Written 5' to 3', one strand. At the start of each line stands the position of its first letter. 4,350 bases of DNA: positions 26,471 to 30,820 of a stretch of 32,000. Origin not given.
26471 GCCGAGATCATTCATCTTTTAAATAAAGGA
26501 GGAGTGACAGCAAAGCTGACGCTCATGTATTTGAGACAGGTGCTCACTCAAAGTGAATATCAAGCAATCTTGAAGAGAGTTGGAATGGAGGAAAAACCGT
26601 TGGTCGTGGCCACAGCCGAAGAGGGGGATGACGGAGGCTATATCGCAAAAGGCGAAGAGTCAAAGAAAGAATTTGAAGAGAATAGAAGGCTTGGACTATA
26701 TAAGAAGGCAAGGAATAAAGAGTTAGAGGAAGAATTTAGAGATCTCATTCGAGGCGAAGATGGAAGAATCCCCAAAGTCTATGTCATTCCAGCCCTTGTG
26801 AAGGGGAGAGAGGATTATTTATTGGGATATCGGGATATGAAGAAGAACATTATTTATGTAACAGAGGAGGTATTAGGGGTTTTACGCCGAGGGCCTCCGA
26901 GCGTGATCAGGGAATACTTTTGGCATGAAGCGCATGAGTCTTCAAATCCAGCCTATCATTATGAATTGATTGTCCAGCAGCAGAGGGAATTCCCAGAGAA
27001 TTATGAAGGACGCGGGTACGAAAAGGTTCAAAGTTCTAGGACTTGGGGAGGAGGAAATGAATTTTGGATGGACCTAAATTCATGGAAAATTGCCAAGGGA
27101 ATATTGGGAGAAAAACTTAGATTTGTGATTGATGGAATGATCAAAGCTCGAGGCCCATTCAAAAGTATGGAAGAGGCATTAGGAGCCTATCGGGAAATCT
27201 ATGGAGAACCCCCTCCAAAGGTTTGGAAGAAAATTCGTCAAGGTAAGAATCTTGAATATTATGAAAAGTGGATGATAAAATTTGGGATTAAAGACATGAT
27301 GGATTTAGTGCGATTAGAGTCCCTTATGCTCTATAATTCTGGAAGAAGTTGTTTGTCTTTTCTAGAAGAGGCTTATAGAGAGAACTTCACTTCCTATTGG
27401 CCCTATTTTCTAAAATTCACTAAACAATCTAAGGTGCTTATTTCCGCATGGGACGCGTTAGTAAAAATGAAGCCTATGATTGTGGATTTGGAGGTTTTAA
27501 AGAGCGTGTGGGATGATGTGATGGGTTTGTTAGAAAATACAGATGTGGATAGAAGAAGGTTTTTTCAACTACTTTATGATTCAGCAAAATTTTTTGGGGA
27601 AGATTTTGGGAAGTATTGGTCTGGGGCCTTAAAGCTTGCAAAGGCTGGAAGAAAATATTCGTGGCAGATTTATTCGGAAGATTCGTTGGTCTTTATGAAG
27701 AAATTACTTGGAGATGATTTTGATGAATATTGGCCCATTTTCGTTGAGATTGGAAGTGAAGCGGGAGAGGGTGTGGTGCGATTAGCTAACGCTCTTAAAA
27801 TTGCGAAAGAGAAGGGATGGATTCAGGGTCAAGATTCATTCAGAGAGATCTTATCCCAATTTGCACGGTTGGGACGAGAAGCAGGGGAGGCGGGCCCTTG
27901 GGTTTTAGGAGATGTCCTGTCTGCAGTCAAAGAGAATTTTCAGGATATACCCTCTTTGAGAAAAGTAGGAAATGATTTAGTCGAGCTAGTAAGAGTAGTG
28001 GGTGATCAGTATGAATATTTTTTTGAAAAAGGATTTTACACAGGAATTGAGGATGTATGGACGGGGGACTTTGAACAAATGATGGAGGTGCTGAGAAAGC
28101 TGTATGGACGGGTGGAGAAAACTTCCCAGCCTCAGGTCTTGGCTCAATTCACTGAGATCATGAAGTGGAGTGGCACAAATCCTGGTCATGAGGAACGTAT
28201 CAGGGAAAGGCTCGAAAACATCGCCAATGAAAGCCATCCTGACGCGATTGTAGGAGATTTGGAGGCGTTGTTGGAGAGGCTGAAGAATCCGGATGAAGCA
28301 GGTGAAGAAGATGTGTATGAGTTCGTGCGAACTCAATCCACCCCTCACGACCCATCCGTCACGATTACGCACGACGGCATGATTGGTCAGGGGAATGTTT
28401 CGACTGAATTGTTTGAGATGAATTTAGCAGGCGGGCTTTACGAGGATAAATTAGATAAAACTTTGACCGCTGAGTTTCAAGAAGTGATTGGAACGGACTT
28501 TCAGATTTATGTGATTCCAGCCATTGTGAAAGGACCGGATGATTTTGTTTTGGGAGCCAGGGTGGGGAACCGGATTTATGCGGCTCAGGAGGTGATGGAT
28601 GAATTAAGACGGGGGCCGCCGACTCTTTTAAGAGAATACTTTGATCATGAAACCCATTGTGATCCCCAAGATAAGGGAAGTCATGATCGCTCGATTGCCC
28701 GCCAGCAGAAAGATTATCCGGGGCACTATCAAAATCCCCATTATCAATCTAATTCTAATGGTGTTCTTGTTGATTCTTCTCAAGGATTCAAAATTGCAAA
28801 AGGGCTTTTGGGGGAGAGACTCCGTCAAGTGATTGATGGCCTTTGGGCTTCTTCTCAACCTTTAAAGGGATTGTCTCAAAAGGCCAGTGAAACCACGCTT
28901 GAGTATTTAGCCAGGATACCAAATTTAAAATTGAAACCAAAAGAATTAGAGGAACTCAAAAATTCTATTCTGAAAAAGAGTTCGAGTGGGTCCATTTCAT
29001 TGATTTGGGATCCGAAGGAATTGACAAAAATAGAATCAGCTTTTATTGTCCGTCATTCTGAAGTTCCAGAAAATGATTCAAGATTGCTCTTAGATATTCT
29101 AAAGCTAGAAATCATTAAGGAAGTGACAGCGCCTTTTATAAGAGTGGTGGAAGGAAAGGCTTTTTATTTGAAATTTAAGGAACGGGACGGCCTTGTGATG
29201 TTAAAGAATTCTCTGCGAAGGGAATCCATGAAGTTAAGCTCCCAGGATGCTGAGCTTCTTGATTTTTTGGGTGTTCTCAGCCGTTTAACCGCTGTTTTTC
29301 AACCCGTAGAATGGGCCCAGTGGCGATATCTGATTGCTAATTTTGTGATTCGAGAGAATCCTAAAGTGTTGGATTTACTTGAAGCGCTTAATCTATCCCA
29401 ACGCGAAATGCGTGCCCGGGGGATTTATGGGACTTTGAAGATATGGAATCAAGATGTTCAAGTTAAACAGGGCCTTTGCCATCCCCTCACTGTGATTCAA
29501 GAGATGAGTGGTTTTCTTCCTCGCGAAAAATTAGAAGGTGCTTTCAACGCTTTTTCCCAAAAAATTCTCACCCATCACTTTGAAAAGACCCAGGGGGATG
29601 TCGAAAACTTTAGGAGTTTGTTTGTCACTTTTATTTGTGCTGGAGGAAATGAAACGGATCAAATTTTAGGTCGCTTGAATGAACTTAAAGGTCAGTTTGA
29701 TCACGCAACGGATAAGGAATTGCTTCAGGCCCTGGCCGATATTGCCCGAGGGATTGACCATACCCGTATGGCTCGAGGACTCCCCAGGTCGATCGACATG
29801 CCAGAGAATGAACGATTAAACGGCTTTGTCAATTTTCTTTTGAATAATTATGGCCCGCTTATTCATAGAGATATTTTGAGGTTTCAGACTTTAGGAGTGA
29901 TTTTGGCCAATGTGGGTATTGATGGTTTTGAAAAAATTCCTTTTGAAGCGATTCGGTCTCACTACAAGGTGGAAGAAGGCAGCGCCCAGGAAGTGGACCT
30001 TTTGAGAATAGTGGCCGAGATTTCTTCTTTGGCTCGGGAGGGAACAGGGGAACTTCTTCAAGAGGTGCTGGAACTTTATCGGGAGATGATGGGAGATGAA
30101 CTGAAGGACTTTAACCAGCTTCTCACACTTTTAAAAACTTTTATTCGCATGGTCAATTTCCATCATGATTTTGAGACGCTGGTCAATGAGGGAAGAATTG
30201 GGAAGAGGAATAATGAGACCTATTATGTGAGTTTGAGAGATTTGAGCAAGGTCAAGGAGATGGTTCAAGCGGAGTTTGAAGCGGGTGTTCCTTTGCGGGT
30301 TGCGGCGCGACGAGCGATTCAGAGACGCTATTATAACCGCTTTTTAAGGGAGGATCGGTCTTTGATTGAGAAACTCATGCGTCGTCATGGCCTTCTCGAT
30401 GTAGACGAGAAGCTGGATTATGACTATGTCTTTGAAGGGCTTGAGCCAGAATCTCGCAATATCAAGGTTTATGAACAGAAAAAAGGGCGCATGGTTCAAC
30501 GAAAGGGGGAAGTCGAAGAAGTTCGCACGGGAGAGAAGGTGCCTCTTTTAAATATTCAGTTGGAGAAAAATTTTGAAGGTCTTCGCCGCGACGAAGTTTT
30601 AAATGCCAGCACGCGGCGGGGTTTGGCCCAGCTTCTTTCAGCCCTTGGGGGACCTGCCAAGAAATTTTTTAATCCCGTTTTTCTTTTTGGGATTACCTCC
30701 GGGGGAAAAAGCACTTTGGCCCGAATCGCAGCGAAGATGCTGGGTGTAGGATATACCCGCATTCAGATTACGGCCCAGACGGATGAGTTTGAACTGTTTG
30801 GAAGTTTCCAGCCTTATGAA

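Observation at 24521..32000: Giant ORF missing from the ORF track: at least 2,493 codons and still open at the window edge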

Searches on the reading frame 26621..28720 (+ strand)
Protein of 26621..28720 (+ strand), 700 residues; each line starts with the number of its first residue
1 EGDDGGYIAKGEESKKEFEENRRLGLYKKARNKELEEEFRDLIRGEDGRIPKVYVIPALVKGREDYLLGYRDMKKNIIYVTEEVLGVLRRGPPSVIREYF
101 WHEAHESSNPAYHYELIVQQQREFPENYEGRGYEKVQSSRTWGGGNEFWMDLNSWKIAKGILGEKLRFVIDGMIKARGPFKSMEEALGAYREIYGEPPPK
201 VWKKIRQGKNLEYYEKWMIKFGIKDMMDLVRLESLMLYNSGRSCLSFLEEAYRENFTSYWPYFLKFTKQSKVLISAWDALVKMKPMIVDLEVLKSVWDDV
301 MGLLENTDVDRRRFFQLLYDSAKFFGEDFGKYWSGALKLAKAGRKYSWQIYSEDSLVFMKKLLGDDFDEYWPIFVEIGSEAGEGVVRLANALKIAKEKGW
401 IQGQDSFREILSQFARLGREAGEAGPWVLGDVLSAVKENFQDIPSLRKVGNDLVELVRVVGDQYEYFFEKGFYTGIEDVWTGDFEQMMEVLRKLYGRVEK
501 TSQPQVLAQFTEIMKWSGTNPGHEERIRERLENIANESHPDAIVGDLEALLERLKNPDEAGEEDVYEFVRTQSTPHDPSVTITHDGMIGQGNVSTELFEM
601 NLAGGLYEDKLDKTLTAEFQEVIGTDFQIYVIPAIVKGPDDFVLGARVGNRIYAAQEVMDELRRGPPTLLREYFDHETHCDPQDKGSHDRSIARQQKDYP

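Call 20: search_protein_families(library=pfam, proteins=[window:26621-28720:+], max_evalue=5)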
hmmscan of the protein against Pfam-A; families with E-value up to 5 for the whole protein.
window:26621-28720:+ (700 aa): 1 family
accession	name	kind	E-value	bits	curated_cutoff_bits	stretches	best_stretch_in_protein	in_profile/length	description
PF12226.14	Astro_capsid_p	-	0.16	11.6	25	1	65-108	172-215/363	Turkey astrovirus capsid protein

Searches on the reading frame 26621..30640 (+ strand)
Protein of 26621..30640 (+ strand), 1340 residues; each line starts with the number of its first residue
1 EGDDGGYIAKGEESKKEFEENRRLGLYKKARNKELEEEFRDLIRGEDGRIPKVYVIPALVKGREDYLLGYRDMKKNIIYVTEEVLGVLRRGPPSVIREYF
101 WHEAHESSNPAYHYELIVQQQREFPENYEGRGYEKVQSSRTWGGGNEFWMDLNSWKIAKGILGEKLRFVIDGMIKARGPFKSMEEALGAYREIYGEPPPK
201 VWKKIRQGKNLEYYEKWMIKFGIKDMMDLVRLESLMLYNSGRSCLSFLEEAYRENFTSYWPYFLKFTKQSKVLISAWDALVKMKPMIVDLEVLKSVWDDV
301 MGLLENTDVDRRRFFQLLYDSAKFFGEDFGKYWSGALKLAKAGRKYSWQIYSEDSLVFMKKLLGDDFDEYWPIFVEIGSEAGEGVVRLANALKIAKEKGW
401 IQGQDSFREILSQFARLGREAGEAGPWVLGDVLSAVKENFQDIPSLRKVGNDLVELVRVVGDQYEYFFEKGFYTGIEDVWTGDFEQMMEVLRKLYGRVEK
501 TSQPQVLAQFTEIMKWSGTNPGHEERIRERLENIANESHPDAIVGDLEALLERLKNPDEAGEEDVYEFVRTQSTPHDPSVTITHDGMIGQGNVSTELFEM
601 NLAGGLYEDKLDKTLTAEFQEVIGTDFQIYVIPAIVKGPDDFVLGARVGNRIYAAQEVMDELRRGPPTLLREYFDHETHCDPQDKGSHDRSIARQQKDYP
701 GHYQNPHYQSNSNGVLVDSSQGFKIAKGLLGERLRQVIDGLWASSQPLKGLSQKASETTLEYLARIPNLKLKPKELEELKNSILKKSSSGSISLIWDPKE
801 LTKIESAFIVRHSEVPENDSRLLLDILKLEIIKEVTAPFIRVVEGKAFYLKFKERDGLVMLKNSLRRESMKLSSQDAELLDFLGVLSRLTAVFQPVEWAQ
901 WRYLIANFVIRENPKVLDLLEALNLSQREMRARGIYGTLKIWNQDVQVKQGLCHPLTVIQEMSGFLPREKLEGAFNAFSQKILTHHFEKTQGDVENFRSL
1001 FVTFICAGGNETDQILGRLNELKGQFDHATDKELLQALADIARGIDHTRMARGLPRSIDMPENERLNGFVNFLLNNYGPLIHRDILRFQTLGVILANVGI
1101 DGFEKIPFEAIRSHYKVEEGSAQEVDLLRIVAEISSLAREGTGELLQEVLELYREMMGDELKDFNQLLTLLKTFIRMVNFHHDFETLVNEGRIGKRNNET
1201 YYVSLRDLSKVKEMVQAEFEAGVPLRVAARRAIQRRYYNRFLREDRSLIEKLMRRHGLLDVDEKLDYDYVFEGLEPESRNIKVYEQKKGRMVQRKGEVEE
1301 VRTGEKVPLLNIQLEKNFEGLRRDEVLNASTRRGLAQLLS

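Call 32: find_homologous_proteins(query=window:26621-30640:+, max_evalue=0.01)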
Query window:26621-30640:+ (1340 aa): 1 proteins with E <= 0.01 among 8000 candidates.
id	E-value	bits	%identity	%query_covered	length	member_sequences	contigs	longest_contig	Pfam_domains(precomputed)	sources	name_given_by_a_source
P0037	7.5e-161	555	30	78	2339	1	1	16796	PF07728.21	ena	-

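Call 34: find_encoding_contigs(protein=P0037, flank=10000, max_places=3)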
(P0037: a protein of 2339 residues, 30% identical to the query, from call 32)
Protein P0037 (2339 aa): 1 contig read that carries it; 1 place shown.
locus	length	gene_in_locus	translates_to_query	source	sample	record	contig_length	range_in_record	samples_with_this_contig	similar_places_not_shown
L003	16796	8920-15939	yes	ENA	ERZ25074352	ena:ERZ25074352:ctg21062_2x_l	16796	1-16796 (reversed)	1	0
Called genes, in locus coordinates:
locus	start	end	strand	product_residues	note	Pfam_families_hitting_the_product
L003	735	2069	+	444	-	-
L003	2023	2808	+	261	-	-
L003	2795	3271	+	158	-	-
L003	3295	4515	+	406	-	-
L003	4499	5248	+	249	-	-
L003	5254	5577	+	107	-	-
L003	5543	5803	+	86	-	-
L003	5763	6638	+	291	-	-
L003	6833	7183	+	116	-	-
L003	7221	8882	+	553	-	-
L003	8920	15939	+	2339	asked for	PF07728:AAA_5 (weak)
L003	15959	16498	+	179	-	PF07728:AAA_5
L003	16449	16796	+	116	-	?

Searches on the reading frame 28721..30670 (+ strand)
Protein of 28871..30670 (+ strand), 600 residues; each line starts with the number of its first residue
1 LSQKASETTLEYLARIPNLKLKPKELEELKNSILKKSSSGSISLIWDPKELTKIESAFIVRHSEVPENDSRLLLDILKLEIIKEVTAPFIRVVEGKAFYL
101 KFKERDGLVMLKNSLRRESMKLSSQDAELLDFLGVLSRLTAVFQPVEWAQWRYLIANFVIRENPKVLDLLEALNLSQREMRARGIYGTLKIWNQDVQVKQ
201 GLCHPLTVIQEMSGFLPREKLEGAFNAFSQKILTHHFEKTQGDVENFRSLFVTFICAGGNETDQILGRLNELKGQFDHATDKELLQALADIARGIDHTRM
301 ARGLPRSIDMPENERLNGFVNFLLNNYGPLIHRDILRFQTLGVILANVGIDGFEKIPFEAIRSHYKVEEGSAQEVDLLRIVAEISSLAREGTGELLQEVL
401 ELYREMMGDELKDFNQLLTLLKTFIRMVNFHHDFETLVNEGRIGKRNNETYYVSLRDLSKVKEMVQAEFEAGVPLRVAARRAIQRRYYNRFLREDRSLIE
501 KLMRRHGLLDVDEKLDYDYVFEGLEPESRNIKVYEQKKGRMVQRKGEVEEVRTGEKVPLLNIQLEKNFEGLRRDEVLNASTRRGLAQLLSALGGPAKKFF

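Call 20: search_protein_families(library=pfam, proteins=[window:28721-30620:+], max_evalue=5)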
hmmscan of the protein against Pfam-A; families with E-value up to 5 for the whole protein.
window:28721-30620:+ (633 aa): 1 family
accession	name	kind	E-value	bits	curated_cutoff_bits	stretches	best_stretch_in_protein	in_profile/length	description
PF08951.15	EntA_Immun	-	0.078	13.7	22.1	1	416-455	33-72/73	Enterocin A Immunity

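Call 57: search_solved_structures(query=window:28871-30670:+, max_evalue=10, show_alignments=2)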
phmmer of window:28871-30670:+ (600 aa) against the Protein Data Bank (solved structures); distinct sequences matched with E-value up to 10: 6.
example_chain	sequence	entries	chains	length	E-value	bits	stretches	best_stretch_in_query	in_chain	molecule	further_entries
5m8h_A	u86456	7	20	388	0.017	16.8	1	375-478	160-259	ATP phosphoribosyltransferase regulatory subunit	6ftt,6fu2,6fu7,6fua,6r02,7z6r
3hy5_A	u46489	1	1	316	0.099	14.3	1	454-534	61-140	Retinaldehyde-binding protein 1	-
4ciz_A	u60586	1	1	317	0.099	14.3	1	454-534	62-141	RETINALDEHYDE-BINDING PROTEIN 1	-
3hx3_A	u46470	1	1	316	0.1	14.3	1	454-534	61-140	Retinaldehyde-binding protein 1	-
4cj6_A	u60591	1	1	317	0.1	14.3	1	454-534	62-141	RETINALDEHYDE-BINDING PROTEIN 1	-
1wdf_A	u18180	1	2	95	0.56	11.8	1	286-348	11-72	E2 glycoprotein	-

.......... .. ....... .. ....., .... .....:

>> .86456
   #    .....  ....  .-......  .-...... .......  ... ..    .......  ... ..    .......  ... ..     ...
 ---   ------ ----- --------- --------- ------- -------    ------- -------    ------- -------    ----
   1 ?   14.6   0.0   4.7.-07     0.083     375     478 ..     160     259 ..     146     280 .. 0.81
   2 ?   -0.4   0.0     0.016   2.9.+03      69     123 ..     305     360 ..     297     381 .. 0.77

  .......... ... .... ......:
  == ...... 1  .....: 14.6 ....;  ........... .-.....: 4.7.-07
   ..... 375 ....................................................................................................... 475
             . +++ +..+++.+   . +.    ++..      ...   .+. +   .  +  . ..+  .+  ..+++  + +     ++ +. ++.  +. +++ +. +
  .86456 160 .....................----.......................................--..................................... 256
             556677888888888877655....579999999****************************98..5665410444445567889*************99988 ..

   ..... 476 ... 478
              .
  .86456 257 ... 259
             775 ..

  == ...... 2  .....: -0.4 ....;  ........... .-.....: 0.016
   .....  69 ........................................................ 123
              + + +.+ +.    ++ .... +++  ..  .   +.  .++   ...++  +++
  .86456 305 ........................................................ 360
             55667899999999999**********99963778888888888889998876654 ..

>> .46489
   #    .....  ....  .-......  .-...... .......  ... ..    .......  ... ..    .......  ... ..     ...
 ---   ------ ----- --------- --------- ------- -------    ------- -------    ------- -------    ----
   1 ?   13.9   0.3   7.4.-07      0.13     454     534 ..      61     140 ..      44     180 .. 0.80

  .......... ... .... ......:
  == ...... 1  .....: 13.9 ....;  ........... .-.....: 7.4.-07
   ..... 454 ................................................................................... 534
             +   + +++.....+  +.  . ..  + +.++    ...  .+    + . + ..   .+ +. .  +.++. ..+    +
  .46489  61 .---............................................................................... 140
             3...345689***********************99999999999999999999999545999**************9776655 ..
